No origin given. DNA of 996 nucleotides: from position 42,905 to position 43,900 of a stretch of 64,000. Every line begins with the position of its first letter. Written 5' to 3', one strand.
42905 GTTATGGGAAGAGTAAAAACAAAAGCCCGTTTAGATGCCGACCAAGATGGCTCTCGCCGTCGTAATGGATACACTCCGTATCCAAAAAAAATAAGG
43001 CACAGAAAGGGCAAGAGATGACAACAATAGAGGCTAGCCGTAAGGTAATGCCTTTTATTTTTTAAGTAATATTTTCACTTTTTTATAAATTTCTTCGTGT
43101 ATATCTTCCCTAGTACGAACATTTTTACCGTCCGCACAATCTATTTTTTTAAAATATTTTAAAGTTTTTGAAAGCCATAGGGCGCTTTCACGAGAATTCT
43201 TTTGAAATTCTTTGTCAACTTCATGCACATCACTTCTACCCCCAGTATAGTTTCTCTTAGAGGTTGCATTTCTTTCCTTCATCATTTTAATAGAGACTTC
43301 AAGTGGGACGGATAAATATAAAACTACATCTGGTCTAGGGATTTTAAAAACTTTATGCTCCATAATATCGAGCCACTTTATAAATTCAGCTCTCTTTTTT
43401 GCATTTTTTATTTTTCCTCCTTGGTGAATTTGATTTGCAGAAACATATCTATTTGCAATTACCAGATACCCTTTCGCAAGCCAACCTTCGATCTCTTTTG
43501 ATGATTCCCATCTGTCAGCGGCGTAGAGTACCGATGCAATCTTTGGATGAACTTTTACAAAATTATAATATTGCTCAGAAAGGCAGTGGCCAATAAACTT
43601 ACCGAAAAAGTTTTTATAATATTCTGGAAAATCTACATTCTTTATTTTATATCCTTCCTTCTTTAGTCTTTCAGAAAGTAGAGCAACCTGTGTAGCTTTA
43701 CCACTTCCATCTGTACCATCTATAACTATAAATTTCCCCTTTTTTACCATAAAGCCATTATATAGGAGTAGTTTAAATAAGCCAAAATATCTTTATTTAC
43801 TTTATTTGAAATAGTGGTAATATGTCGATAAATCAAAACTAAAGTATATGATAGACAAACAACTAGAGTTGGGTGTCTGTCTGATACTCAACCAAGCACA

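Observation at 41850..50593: Contiguous thymidylate-synthesis and dNTP-pool-sanitation island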

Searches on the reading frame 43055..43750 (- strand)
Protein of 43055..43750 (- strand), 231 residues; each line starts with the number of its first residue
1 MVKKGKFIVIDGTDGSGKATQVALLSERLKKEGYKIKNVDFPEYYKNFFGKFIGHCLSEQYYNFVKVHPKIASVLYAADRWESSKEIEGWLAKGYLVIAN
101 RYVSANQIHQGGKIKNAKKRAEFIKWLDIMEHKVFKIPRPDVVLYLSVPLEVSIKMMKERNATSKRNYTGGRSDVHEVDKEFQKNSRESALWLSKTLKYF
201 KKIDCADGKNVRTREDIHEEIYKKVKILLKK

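Call 3: search_protein_families(library=pfam, proteins=[window:43055-43750:-], max_evalue=0.01)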
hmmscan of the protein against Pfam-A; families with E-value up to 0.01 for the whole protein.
window:43055-43750:- (231 aa): 4 families
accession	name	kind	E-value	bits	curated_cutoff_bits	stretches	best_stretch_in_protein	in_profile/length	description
PF02223.23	Thymidylate_kin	-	5.8e-21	75.5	27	1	10-187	1-164/185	Thymidylate kinase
PF01712.25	dNK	-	1.6e-07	31.7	27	1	8-223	1-196/203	Deoxynucleoside kinase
PF13207.12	AAA_17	-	0.0021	18.8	27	0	127-168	89-129/136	AAA domain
PF20720.3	nSTAND3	-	0.0049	17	27.2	0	2-48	14-60/155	Novel STAND NTPase 3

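Call 17: search_protein_families(library=ncbifam, proteins=[window:43055-43750:-], max_evalue=0.01)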
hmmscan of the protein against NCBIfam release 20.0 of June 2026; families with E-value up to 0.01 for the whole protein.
window:43055-43750:- (231 aa): 6 families
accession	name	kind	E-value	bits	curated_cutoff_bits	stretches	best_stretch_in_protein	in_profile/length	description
NF005923.0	PRK07933.1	equivalog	2e-29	102.4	193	1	7-187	2-176/213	dTMP kinase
TIGR00041.1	DTMP_kinase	equivalog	1.1e-23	84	83.25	1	3-187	2-175/196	dTMP kinase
TIGR01359.1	UMP_CMP_kin_fam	subfamily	0.0024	17.8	207.6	0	126-229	96-184/185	UMP-CMP kinase family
NF005250.0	PRK06761.1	equivalog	0.0029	16.7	270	1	5-37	3-35/282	hypothetical protein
NF053655.1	CedD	equivalog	0.0056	15.4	600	1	6-52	222-268/527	DNA-translocating ATPase CedD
NF005807.0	PRK07667.1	equivalog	0.0064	16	221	0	3-43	14-55/193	kinase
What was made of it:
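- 43055..43750 (-): Thymidylate kinase Tmk (dTMP -> dTDP). NCBIfam TIGR00041, 84.0 bits against a cut-off of 83.25 (calls 3, 17).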
